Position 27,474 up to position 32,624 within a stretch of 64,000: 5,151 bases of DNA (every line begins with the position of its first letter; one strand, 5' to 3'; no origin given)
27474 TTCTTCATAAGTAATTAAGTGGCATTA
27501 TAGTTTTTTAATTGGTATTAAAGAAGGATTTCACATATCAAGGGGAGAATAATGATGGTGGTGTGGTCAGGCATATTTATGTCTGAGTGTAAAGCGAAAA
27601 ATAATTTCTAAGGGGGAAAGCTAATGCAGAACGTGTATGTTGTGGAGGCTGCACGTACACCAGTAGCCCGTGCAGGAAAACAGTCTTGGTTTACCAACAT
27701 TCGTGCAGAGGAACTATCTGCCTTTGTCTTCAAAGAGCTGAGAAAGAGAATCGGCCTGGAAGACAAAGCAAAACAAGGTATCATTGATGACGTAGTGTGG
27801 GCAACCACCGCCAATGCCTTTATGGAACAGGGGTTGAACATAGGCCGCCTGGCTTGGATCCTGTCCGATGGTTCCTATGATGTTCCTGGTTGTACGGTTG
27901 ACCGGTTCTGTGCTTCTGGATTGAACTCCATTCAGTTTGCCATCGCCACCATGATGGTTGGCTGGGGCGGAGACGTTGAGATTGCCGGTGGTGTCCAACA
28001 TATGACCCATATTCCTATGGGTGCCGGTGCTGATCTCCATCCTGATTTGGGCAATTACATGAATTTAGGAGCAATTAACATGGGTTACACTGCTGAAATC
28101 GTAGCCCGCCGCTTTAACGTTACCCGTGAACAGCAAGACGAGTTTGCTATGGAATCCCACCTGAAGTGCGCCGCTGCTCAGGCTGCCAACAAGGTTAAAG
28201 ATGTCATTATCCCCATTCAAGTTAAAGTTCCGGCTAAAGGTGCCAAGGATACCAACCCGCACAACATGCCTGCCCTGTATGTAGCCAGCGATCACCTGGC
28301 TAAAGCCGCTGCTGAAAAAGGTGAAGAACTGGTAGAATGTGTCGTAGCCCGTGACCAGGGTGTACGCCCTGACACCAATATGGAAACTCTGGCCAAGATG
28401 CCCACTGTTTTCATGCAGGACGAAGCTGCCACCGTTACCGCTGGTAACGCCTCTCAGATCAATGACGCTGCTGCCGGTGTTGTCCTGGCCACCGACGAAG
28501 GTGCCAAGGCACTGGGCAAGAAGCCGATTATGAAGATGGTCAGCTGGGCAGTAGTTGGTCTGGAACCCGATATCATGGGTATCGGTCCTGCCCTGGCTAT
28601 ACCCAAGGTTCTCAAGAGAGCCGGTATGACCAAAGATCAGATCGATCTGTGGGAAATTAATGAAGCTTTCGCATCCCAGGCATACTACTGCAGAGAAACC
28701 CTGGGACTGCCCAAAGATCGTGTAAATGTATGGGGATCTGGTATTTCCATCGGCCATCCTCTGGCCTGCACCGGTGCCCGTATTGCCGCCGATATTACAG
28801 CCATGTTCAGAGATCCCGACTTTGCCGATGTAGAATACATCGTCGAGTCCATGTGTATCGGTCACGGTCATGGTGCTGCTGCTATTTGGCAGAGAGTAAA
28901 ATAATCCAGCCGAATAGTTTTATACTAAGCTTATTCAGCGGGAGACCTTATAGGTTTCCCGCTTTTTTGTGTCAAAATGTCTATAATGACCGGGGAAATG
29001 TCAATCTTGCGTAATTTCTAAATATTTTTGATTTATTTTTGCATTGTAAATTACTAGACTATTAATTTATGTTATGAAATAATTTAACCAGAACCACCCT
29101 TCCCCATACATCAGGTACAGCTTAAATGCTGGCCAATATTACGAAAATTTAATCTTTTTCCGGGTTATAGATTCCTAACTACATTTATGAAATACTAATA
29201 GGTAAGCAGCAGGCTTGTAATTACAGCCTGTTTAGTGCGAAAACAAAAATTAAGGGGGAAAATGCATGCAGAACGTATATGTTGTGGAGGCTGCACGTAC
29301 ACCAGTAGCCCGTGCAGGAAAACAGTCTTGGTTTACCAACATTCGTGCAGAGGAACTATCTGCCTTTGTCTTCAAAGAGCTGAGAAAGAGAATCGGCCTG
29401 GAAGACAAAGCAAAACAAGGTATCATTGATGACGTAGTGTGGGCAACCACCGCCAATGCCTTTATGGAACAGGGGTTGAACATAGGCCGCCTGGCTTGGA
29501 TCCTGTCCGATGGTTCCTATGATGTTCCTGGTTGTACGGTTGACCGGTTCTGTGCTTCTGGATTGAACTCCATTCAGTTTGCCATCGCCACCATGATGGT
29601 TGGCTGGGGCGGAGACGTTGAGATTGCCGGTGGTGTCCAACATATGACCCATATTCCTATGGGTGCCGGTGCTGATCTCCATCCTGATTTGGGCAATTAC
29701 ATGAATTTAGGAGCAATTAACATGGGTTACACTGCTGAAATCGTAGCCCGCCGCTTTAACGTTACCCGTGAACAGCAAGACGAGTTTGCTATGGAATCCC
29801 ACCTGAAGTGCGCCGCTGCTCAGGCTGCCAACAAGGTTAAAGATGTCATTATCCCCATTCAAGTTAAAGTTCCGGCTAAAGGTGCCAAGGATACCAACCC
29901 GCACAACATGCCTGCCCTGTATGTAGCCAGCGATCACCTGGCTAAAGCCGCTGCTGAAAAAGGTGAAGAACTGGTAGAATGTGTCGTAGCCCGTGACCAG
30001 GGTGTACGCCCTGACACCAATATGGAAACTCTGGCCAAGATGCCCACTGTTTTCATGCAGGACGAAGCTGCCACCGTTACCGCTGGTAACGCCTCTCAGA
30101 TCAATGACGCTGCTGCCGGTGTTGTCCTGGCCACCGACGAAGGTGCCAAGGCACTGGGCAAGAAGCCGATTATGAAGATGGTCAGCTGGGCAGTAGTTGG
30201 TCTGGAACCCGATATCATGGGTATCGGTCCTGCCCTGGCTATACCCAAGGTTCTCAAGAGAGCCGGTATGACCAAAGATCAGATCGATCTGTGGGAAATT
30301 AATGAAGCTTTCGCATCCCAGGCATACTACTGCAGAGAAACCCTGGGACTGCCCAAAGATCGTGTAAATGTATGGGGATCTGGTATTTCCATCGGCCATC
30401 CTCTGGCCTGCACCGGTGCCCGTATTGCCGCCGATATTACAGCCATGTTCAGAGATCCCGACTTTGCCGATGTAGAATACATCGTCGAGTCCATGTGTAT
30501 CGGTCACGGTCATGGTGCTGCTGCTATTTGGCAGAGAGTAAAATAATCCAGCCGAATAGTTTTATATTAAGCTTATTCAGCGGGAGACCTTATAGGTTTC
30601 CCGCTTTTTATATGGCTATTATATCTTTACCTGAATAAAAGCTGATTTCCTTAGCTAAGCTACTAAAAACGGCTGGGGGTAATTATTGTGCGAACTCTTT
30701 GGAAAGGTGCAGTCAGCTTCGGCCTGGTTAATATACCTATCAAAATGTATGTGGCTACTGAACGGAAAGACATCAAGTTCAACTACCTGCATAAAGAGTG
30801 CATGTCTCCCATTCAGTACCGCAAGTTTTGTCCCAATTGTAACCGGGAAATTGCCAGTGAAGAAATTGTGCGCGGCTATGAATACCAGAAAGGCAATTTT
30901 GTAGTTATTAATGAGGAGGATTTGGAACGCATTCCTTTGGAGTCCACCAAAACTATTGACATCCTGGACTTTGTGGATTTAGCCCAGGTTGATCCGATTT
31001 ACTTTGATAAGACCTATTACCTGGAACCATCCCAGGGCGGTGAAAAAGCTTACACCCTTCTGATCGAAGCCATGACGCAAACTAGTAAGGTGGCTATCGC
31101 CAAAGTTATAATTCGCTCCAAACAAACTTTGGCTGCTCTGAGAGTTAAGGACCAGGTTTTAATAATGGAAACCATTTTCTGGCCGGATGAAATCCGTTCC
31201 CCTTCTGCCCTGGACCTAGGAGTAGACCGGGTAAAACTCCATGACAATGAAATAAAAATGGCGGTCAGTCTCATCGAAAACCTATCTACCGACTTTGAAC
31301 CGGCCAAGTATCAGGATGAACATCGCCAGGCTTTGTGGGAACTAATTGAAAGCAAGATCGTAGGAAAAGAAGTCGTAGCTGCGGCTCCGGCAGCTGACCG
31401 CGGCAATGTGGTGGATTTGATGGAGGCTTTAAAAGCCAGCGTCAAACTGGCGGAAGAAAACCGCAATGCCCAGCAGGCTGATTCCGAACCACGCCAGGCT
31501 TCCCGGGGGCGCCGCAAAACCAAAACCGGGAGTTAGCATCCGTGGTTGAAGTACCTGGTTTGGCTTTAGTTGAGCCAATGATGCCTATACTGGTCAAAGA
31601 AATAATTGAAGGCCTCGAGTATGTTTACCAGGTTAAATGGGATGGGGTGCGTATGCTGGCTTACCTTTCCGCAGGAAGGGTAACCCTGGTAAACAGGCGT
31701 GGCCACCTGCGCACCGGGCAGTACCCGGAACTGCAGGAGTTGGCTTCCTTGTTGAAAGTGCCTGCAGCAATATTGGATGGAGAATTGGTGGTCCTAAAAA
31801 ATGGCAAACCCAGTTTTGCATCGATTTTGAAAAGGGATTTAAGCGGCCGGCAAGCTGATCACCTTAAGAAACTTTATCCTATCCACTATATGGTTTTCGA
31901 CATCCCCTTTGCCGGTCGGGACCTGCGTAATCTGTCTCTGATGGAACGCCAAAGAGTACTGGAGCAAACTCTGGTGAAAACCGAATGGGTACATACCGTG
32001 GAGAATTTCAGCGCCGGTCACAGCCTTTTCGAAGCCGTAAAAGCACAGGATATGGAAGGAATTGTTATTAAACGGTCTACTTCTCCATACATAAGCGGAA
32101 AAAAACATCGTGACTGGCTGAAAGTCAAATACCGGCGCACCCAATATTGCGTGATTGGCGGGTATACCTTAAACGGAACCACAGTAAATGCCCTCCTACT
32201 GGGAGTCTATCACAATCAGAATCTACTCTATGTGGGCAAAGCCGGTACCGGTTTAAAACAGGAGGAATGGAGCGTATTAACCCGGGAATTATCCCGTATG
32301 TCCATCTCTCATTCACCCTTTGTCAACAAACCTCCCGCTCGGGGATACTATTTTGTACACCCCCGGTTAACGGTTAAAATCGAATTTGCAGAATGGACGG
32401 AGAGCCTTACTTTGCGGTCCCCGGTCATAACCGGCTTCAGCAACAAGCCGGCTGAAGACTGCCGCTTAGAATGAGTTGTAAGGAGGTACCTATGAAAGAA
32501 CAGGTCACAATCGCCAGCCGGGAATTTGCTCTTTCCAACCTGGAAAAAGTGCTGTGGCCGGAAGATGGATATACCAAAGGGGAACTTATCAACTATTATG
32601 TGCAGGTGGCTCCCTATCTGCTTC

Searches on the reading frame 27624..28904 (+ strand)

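Call 47: search_protein_families(library=pfam, proteins=[window:27624-28904:+], max_evalue=0.000001)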
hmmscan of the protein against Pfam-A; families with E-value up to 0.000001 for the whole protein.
window:27624-28904:+ (426 aa): 2 families
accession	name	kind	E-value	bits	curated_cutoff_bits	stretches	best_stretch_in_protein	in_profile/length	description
PF00108.29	Thiolase_N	-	6.4e-45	154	26.4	2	4-225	1-226/260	Thiolase, N-terminal domain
PF02803.24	Thiolase_C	-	7.1e-38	129.4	27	1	300-423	2-122/123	Thiolase, C-terminal domain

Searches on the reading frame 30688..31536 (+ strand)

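Call 47: search_protein_families(library=pfam, proteins=[window:30688-31536:+], max_evalue=0.000001)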
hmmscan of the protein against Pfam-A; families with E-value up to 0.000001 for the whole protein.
window:30688-31536:+ (282 aa): 1 family
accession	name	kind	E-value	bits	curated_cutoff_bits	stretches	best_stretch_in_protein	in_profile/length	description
PF02735.22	Ku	-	5.6e-59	199.7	25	1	10-191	1-190/190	Ku70/Ku80 beta-barrel domain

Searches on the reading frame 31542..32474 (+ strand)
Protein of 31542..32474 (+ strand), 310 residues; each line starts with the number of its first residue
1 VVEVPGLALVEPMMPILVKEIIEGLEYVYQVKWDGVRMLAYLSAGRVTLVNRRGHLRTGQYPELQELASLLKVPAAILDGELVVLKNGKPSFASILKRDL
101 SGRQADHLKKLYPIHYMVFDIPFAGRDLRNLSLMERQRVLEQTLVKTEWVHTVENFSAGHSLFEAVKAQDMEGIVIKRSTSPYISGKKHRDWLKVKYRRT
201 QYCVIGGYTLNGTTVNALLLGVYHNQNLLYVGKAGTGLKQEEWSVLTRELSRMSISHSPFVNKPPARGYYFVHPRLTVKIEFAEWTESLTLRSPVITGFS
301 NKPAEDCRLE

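Call 47: search_protein_families(library=pfam, proteins=[window:31542-32474:+], max_evalue=0.000001)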
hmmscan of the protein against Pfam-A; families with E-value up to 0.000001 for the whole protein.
window:31542-32474:+ (310 aa): 3 families
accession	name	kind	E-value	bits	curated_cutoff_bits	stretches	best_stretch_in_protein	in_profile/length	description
PF01068.26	DNA_ligase_A_M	-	6.9e-27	94.9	26.2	1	26-196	21-204/204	ATP dependent DNA ligase domain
PF04679.21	DNA_ligase_A_C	-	2e-20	73.4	27.5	1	213-299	3-90/94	ATP dependent DNA ligase C terminal region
PF09414.15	RNA_ligase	-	1.2e-09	39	27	1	26-196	2-171/171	RNA ligase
